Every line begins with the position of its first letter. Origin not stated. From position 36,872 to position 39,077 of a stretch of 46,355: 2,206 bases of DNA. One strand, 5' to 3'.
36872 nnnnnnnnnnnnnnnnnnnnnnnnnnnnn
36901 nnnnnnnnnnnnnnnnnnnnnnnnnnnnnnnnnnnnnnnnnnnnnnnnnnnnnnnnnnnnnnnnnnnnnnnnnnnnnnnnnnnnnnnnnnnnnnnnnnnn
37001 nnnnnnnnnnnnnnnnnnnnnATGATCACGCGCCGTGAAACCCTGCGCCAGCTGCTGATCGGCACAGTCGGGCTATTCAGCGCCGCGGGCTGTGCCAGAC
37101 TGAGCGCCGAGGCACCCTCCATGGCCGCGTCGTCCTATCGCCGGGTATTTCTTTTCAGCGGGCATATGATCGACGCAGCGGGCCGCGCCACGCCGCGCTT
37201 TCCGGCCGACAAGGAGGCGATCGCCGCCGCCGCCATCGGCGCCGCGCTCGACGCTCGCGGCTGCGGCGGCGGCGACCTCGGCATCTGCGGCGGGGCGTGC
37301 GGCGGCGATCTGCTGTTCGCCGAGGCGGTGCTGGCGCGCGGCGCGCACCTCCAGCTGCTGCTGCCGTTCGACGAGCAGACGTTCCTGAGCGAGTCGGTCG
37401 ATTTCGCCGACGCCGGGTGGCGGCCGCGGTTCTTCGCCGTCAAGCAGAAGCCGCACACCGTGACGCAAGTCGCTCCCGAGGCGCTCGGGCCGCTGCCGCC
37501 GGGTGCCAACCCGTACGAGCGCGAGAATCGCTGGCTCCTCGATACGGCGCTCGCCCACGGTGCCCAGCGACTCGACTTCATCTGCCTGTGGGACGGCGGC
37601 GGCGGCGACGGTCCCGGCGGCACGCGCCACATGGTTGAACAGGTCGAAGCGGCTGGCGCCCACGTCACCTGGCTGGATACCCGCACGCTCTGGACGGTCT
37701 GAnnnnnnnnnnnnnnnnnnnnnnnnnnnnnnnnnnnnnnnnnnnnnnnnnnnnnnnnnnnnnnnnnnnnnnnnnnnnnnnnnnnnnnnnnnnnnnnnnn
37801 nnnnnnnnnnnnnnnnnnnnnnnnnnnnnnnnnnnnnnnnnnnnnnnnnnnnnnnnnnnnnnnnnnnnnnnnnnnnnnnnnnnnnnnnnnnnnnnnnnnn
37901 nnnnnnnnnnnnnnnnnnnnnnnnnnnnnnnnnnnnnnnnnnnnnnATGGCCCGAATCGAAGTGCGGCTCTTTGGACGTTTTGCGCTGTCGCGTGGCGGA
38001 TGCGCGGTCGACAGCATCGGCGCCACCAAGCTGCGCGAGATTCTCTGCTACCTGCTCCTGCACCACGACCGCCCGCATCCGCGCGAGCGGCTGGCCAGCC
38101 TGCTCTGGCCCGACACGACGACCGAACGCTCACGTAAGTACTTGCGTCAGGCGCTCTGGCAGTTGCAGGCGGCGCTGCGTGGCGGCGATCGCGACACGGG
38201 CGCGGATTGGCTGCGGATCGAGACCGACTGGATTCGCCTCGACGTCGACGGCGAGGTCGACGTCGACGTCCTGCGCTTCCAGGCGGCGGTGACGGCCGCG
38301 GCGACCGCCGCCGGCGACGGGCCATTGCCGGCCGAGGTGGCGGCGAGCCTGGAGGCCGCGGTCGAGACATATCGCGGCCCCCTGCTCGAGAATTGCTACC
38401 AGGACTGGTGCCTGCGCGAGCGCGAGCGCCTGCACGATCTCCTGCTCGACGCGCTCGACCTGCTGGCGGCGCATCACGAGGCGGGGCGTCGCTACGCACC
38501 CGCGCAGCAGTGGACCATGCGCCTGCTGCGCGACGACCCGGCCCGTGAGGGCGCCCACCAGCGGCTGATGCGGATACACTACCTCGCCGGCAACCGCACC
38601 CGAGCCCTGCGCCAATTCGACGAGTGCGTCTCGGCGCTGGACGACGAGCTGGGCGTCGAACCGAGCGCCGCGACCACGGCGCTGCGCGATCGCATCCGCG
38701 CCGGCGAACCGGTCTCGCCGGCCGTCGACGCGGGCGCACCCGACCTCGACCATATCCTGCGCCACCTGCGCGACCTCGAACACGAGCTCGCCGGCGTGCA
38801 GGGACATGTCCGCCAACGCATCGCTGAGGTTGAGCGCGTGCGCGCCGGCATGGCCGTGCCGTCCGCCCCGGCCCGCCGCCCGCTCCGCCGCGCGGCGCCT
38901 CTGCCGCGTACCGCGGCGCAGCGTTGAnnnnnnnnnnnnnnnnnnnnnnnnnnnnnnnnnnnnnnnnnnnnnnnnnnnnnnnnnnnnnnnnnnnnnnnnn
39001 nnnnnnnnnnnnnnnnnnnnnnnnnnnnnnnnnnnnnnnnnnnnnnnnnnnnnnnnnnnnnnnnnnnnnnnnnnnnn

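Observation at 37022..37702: Exported (Tat-lipoprotein) paralog of the SLOG-like domain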

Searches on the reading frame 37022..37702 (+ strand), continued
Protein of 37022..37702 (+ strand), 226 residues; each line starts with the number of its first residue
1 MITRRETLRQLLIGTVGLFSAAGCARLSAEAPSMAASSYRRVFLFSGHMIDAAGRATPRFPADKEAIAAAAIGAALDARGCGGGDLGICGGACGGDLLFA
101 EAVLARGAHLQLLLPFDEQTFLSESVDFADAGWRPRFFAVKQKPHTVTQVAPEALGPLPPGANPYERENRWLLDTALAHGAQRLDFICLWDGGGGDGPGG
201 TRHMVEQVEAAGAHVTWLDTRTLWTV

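Call 70: find_encoding_contigs(protein=P0010, flank=3000, max_places=2)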
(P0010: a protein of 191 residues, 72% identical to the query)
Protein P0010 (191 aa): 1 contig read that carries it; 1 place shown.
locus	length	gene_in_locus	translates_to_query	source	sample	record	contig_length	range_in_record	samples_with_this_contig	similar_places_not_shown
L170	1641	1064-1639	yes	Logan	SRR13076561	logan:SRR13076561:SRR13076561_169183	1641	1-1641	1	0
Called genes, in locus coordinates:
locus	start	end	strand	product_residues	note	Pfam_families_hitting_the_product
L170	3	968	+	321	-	?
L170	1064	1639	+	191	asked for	?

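Call 71: find_encoding_contigs(protein=P0011, flank=3000, max_places=2)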
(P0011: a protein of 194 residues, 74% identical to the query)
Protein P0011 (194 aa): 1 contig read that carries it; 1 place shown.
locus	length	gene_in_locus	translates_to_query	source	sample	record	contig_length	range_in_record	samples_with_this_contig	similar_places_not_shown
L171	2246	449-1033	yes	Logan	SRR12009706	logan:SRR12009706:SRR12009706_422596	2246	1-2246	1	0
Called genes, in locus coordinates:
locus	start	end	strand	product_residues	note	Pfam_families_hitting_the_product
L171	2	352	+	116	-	?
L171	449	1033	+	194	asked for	-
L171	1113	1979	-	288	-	PF01063:Aminotran_4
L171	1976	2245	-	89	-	?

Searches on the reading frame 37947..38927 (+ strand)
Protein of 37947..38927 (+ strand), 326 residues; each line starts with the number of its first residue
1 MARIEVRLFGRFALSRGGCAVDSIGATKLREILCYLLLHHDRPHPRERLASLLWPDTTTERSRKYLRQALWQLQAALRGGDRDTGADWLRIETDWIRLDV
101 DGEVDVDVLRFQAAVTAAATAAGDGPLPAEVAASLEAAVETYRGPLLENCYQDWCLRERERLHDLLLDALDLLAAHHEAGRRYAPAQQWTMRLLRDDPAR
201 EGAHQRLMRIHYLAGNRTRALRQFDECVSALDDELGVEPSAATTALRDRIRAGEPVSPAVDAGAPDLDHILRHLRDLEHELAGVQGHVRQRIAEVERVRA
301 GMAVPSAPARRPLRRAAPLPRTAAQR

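Call 7: search_protein_families(library=pfam, proteins=[window:37947-38927:+], max_evalue=0.01)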
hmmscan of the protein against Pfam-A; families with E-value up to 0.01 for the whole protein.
window:37947-38927:+ (326 aa): 2 families
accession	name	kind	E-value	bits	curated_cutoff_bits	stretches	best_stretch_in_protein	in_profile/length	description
PF03704.23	BTAD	-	1.6e-26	93.8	22.1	1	106-251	1-146/146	Bacterial transcriptional activator domain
PF00486.34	Trans_reg_C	-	0.0029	18.1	26.2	1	28-79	9-59/77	Transcriptional regulatory protein, C terminal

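Call 8: search_protein_families(library=ncbifam, proteins=[window:37947-38927:+], max_evalue=0.1)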
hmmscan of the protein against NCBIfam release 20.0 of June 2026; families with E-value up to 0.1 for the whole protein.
window:37947-38927:+ (326 aa): 1 family
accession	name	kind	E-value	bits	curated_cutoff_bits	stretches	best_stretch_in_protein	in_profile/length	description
NF041231.1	BagI_FevR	exception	3.4e-07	29.9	500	1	26-258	12-240/315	AfsR/SARP family transcriptional regulator BagI/FevR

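Call 54: search_protein_families(library=padloc, proteins=[window:37947-38927:+], max_evalue=0.001)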
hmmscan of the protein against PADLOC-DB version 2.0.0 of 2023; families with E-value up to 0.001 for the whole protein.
window:37947-38927:+ (326 aa): 0 families
